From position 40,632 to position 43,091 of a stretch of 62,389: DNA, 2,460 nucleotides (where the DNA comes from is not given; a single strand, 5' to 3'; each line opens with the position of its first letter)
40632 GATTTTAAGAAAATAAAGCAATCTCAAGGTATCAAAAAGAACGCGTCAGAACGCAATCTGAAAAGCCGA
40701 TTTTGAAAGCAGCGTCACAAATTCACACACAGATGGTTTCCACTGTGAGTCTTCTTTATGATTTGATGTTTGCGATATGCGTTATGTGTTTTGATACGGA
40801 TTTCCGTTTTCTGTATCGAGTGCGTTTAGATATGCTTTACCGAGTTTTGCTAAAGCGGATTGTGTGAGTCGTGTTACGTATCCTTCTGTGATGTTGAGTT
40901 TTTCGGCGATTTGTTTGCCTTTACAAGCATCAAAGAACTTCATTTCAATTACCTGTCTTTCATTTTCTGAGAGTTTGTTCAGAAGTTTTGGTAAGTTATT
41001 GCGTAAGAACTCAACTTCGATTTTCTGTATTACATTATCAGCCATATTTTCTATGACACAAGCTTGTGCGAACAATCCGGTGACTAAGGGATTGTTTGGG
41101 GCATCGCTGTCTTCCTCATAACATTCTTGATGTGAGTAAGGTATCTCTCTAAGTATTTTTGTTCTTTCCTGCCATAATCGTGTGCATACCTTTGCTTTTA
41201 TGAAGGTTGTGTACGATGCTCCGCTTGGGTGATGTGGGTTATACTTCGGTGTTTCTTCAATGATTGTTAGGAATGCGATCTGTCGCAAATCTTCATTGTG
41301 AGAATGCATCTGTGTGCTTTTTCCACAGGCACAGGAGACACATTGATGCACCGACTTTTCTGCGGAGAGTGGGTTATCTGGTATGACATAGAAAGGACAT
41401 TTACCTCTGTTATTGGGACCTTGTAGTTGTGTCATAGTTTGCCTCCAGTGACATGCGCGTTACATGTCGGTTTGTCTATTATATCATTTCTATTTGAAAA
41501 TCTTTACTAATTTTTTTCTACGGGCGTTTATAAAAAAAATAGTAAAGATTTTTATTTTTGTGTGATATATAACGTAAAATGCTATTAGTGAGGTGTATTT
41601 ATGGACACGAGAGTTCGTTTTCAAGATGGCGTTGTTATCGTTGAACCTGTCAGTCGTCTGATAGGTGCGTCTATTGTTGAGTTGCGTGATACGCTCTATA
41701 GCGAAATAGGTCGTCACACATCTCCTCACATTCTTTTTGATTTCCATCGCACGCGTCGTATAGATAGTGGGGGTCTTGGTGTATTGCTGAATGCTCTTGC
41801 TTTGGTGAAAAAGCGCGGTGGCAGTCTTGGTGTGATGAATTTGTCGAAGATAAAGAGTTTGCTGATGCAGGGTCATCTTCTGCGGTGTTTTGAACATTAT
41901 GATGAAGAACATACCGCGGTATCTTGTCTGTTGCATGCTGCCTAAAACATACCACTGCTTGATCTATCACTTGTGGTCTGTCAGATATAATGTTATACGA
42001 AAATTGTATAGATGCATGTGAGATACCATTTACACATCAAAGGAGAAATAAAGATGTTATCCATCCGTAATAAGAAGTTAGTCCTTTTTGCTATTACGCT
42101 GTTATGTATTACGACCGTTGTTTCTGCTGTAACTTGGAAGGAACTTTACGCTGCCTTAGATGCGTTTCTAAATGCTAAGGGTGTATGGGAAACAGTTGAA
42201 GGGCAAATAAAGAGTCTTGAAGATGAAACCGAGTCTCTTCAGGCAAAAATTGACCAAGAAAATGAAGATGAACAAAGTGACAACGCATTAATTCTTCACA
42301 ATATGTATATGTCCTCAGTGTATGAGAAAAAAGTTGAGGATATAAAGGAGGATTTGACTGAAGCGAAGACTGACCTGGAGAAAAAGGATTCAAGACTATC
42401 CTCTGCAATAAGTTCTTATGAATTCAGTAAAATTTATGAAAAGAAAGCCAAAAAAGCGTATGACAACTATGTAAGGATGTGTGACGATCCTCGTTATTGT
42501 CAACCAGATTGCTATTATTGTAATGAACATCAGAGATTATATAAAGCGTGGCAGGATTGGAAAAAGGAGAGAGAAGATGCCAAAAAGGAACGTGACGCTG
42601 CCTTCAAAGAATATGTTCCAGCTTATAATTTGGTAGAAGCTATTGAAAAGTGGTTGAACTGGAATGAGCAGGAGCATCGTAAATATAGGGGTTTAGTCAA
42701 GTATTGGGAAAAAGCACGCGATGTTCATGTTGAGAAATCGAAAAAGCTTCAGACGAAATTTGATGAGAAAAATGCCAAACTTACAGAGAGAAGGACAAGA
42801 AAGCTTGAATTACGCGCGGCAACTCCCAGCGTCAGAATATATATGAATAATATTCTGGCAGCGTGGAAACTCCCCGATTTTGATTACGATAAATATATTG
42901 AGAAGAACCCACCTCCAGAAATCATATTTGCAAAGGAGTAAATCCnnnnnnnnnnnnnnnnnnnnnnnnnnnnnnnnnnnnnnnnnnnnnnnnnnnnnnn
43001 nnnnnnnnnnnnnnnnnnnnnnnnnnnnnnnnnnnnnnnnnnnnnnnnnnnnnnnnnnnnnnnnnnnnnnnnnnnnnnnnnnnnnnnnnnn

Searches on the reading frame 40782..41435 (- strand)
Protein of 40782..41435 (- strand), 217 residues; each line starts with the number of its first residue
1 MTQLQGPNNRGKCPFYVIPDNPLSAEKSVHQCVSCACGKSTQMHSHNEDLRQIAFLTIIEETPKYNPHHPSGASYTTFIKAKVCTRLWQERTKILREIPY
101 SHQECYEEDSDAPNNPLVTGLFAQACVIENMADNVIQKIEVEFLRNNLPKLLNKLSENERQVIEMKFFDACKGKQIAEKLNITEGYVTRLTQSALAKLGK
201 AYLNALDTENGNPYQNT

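Call 13: search_protein_families(library=pfam, proteins=[window:40782-41435:-], max_evalue=0.1)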
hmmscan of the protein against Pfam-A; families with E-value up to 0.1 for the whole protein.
window:40782-41435:- (217 aa): 6 families
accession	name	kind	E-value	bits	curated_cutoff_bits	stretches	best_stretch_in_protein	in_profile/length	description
PF08281.18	Sigma70_r4_2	-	5.3e-10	39.2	25.7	1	146-198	2-54/54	Sigma-70, region 4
PF04545.22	Sigma70_r4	-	3.1e-09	36.6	24.1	1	151-198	1-48/50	Sigma-70, region 4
PF14163.11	SieB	-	0.0024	17.9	26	1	126-193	49-112/147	Super-infection exclusion protein B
PF00196.25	GerE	-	0.014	15.4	23.5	1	154-199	2-46/57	Bacterial regulatory proteins, luxR family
PF07374.17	DUF1492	-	0.019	15.6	21.5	1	123-197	29-98/100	Protein of unknown function (DUF1492)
PF07638.17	Sigma70_ECF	-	0.023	15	21.1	1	137-199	119-180/185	ECF sigma factor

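Call 41: find_homologous_proteins(query=window:40782-41435:-, max_evalue=0.00001)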
Query window:40782-41435:- (217 aa): 64 proteins with E <= 0.00001 among 373 candidates.
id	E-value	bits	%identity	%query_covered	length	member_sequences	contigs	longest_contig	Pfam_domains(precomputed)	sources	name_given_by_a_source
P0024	6.8e-133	459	93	100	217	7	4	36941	PF04545.23,PF08281.19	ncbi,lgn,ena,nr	ncbi:MAG: sigma-70 family RNA polymerase sigma factor [Candidatus Poribacteria bacterium]|nr:sigma-7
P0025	1.2e-127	442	89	100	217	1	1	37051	PF04545.23,PF08281.19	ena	-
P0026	1.4e-125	435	88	100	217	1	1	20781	PF04545.23,PF08281.19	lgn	-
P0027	5.0e-104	365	74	100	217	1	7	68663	PF04545.23,PF08281.19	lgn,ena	-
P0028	3.7e-97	342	67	100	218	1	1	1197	PF04545.23,PF08281.19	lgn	-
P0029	1.2e-95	337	71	99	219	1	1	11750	PF04545.23,PF08281.19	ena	-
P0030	4.3e-94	332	68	98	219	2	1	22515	PF04545.23,PF08281.19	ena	-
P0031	1.3e-92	327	65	97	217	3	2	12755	PF04545.23,PF08281.19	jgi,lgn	-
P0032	3.7e-92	326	68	99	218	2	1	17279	PF04545.23,PF08281.19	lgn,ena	-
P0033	1.3e-90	321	67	99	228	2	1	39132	PF04545.23,PF08281.19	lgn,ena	-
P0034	5.8e-90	319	65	98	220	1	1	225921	PF05263.18,PF04545.23,PF08281.19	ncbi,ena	-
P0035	9.4e-90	318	67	100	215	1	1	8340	PF04545.23,PF08281.19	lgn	-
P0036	3.2e-86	306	63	100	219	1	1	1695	PF05263.18,PF04545.23,PF08281.19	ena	-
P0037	7.0e-85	302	64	100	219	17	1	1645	PF04545.23,PF08281.19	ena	-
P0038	1.6e-84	301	64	100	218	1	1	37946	PF04545.23,PF08281.19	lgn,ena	-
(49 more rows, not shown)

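Call 42: find_encoding_contigs(protein=P0024, flank=10000, max_places=3)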
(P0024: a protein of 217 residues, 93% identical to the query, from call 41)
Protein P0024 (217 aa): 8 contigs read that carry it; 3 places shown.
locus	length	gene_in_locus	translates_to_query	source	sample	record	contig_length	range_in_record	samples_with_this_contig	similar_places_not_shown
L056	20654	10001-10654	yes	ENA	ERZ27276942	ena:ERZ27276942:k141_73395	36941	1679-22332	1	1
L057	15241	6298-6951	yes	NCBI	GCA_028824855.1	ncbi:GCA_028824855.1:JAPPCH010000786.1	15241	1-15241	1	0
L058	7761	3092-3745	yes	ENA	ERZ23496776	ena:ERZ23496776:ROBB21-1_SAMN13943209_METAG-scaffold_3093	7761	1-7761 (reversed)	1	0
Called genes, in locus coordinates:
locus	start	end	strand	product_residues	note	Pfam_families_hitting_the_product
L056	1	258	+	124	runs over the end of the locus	-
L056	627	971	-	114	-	-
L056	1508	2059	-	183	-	-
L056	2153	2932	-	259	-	-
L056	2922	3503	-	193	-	-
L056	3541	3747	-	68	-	-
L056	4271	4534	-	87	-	-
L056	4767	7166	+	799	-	-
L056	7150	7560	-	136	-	-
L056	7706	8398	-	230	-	-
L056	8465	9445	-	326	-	-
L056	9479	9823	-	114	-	PF01740:STAS, PF13466:STAS_2 (weak)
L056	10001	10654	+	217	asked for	PF08281:Sigma70_r4_2, PF04545:Sigma70_r4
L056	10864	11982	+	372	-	PF00089:Trypsin, PF13365:Trypsin_2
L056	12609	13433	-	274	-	-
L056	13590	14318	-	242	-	-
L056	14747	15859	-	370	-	PF12773:DZR (faint)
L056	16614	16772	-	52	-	-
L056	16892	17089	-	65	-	-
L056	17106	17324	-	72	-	-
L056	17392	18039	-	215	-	-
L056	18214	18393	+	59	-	-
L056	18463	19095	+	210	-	-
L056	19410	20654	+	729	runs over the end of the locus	PF13148:DUF3987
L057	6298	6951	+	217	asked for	PF08281:Sigma70_r4_2, PF04545:Sigma70_r4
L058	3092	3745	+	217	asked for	PF08281:Sigma70_r4_2, PF04545:Sigma70_r4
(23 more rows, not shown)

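Call 43: find_encoding_contigs(protein=P0034, flank=8000, max_places=2)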
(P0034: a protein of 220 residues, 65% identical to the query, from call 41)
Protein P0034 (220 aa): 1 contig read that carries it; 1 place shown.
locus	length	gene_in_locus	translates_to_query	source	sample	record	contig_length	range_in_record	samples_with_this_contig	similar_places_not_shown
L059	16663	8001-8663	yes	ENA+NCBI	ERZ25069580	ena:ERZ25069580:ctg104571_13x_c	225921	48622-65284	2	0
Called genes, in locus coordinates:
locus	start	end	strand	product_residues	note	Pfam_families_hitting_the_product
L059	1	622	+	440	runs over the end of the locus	-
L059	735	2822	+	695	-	PF23381:Beta-prop_IFT122_1st, PF25173:Beta-prop_WDR3_1st, PF25172:Beta-prop_WDR3_2nd, PF25174:Beta-prop_THOC3, PF25175:Beta-prop_WDR5, PF24814:WD40_Prp19, PF25175:Beta-prop_WDR5, PF24807:WD40_CDC20-Fz, +40 more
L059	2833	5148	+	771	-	PF23409:Beta-prop_EML, PF23414:Beta-prop_EML_2, PF25173:Beta-prop_WDR3_1st, PF25391:WD40_Gbeta, PF24796:WDR55, PF25174:Beta-prop_THOC3, PF25175:Beta-prop_WDR5, PF23381:Beta-prop_IFT122_1st, +34 more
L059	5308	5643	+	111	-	-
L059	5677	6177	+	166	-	-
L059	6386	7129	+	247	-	-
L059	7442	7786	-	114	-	PF01740:STAS, PF13466:STAS_2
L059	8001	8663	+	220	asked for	PF05263:DUF722 (faint), PF04545:Sigma70_r4, PF08281:Sigma70_r4_2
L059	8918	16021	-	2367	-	-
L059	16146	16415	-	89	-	-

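Call 53: find_related_loci(query=window:40782-41435:-, collection=metagenome_contigs, flank=6000)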
Query window:40782-41435:- (217 aa) in metagenome_contigs; peptide patterns used: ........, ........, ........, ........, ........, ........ (x = any residue, [..] = any of these).
31 stretches matched a pattern, but none encodes a relative of the query by tblastn (E <= 1e-3).

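Call 55: find_related_loci(query=A4, collection=metagenome_contigs, flank=6000)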
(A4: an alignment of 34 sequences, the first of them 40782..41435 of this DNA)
Query A4 (217 aa) in metagenome_contigs; peptide patterns used: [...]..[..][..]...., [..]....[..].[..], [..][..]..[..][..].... (x = any residue, [..] = any of these).
184 stretches matched a pattern; 6 encode a relative of the query (tblastn E <= 1e-3); 6 distinct loci.
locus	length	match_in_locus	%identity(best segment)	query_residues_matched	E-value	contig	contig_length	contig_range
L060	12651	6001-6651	57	1-217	8e-84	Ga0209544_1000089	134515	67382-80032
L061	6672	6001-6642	53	1-214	9e-77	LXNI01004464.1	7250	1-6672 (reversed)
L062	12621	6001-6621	48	1-207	6e-68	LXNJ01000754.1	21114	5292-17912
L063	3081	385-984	50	1-202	4e-66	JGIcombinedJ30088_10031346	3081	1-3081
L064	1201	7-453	52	52-202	1e-53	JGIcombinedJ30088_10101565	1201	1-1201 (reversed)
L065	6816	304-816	47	46-214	2e-43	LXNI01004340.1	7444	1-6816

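Call 56: find_related_loci(query=A4, collection=viral_contigs, flank=8000)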
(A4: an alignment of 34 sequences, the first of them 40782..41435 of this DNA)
Query A4 (217 aa) in viral_contigs; peptide patterns used: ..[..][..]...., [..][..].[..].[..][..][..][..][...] (x = any residue, [..] = any of these).
45 stretches matched a pattern, but none encodes a relative of the query by tblastn (E <= 1e-3).

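Call 59: search_protein_families(library=ncbifam, proteins=[window:40782-41435:-], max_evalue=0.01)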
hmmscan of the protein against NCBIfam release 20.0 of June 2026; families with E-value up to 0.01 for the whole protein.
window:40782-41435:- (217 aa): 48 families (the best 25 are shown)
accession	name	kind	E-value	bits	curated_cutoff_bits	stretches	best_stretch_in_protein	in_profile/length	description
TIGR02937.1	sigma70-ECF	superfamily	6.2e-14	52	42.9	1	39-200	24-163/165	sigma-70 family RNA polymerase sigma factor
TIGR02479.1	FliA_WhiG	subfamily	5e-11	42.8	189.6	1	125-199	146-220/224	FliA/WhiG family RNA polymerase sigma factor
TIGR02980.1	SigBFG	subfamily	2.4e-10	40.5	234.35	1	140-200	164-224/227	SigB/SigF/SigG family RNA polymerase sigma factor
NF009172.0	PRK12519.1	subfamily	2.7e-10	40.1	222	1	46-200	55-187/194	RNA polymerase sigma factor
TIGR02985.1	Sig70_bacteroi1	subfamily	1.6e-09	38.2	126.4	1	47-199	28-159/162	RNA polymerase sigma-70 factor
NF005514.0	PRK07122.1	subfamily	5e-09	35.7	372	1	144-198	205-259/264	RNA polymerase sigma factor SigF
NF005413.0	PRK06986.1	subfamily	1.5e-08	34.7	201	1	129-201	163-235/241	RNA polymerase sigma factor FliA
NF004471.0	PRK05803.1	subfamily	4.3e-08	32.7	252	1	127-202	149-228/235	RNA polymerase sporulation sigma factor SigK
TIGR02846.1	spore_sigmaK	equivalog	1.1e-07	31.7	298.65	1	128-202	148-226/227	RNA polymerase sporulation sigma factor SigK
TIGR02941.1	Sigma_B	equivalog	1.2e-07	31.4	315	1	144-201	195-252/255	RNA polymerase sigma factor SigB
NF004935.0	PRK06288.1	equivalog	2.6e-06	27.2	343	1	129-199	189-259/270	RNA polymerase sigma factor WhiG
TIGR02997.1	Sig70-cyanoRpoD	subfamily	4.3e-06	26.2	384.5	1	128-198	223-297/298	RNA polymerase sigma factor, RpoD/SigA family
NF010500.0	PRK13919.1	subfamily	4.8e-06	26.9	226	1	145-200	126-181/186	putative RNA polymerase sigma E protein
TIGR02952.1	Sig70_famx2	equivalog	5.5e-06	26.4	206.45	1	135-199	103-167/170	ECF subfamily RNA polymerase sigma factor, BldN family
TIGR03209.1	P21_Cbot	equivalog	1.1e-05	25.4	138.35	1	134-184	87-137/142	botulinum neurotoxin transcription-activating sigma factor BotR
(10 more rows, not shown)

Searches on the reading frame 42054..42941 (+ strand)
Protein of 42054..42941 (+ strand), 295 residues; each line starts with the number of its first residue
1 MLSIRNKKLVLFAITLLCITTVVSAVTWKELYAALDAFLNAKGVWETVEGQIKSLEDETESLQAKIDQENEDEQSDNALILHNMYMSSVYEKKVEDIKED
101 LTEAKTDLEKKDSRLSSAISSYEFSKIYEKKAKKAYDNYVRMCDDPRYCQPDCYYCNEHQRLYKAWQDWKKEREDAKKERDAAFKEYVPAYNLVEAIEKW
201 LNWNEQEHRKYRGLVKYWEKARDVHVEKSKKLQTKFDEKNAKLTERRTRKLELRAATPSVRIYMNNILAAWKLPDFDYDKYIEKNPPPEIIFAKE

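Call 13: search_protein_families(library=pfam, proteins=[window:42054-42941:+], max_evalue=0.1)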
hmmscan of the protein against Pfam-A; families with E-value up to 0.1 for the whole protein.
window:42054-42941:+ (295 aa): 2 families
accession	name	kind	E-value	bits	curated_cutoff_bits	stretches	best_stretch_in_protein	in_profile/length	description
PF24543.1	Usp-48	-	0.002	18.4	27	1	91-171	3-84/115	Usp-48 domain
PF23991.1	DUF7310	-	0.0022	18.9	40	0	226-267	22-63/83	Coiled-coil region of unknown function (DUF7310)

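Call 59: search_protein_families(library=ncbifam, proteins=[window:42054-42941:+], max_evalue=0.01)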
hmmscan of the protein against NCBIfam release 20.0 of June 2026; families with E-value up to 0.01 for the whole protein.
window:42054-42941:+ (295 aa): 1 family
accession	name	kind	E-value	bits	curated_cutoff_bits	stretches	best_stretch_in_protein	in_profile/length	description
TIGR02168.1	SMC_prok_B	equivalog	0.00028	18.8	567.35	1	39-259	284-502/1181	chromosome segregation protein SMC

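Call 83: find_homologous_proteins(query=window:42054-42941:+, max_evalue=0.001)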
Query window:42054-42941:+ (295 aa): 4 proteins with E <= 0.001 among 1144 candidates.
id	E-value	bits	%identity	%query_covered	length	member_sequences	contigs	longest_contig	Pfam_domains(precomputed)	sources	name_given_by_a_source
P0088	4.6e-192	655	100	100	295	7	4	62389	-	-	-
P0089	1.8e-169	580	89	100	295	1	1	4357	-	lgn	-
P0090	1.5e-107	377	61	100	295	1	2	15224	-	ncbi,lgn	-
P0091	1.8e-95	338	56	100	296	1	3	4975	-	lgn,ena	-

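Call 90: predict_structure(alignment_id=A6)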
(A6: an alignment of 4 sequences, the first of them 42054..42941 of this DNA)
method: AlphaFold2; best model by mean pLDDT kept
length: 295 residues; sequences in the alignment: 4
mean_pLDDT: 82.9   pTM: 0.57
mean pLDDT of the five models: 82.9, 81.7, 80.9, 80.6, 80.2
residues with pLDDT >= 90: 168; 70-90: 57; 50-70: 39; < 50: 31
segments of 3 or more residues with pLDDT < 50: 1-26, 293-295
pLDDT, mean of each block of 10 residues (from residue 1): 42 44 51 60 64 93 98 98 98 98 97 97 97 89 62 66 93 97 97 98 98 98 97 97 89 76 77 77 74 45
secondary structure, 60 per line:
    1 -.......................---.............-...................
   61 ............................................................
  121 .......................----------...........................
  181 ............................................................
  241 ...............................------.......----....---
elements in order: H2-24 H28-40 H42-143 H154-271 H278-284 H289-292

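Call 93: fold_search(model_id=the predicted structure, library=pdb)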
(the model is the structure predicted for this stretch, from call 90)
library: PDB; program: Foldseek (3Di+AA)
matches with E <= 10: 705; with E <= 0.001: 0
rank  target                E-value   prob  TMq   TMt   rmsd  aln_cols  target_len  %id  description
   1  6djl_B                2.0e-03  1.00  0.36  0.47  32.0       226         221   12  Crystal structure of the Rab11 GEF SH3BP5 bound to nucleotide free Rab11A (released 2018-09-26)
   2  6djl_E                2.2e-03  1.00  0.36  0.46  32.9       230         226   12  Crystal structure of the Rab11 GEF SH3BP5 bound to nucleotide free Rab11A (released 2018-09-26)
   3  6ixg_A                2.2e-03  1.00  0.35  0.45  30.9       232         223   14  Crystal structure of native apo SH3BP5 (P41) (released 2019-03-20)
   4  2ch7_A                2.6e-03  1.00  0.45  0.44   7.4       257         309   10  Crystal structure of the cytoplasmic domain of a bacterial chemoreceptor from Thermotoga maritima (released 2006-04-18)
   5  5xg2                  2.9e-03  1.00  0.33  0.37   9.5       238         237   12  Crystal structure of a coiled-coil segment (residues 345-468 and 694-814) of Pyrococcus yayanosii Smc (released 2017-06-07)
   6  8wjo_B                2.9e-03  0.98  0.25  0.26  17.6       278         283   13  Cryo-EM structure of 8-subunit Smc5/6 arm region (released 2024-06-26)
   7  6ixe                  3.0e-03  1.00  0.34  0.46  29.4       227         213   11  Crystal structure of SeMet apo SH3BP5 (I41) (released 2019-03-20)
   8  6ixv_A                3.2e-03  1.00  0.35  0.46  33.9       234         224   12  Crystal structure of SH3BP5-Rab11a (released 2019-03-20)
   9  6ixf_A                3.5e-03  1.00  0.34  0.45  26.8       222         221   11  Crystal structure of SeMet apo SH3BP5 (P41) (released 2019-03-20)
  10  3g6b_B                3.7e-03  1.00  0.50  0.65   5.0       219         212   15  Crystal structure of a Soluble Chemoreceptor from Thermotoga maritima Asn217Ile mutant (released 2009-07-28)
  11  3g67_A                5.9e-03  1.00  0.40  0.51   6.9       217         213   15  Crystal Structure of a Soluble Chemoreceptor from Thermotoga maritima (released 2009-07-28)
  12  2ch7_B                6.9e-03  1.00  0.48  0.46   7.8       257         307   10  Crystal structure of the cytoplasmic domain of a bacterial chemoreceptor from Thermotoga maritima (released 2006-04-18)
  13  3g67_B                7.6e-03  1.00  0.50  0.65   5.0       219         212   15  Crystal Structure of a Soluble Chemoreceptor from Thermotoga maritima (released 2009-07-28)
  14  6djl_C                8.0e-03  1.00  0.29  0.38  31.7       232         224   14  Crystal structure of the Rab11 GEF SH3BP5 bound to nucleotide free Rab11A (released 2018-09-26)
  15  9a65_B                8.0e-03  1.00  0.32  0.16  17.8       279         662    9  Integrative model of YVAQ-MCPB by crosslinking MS and deep learning (released 2024-09-18)
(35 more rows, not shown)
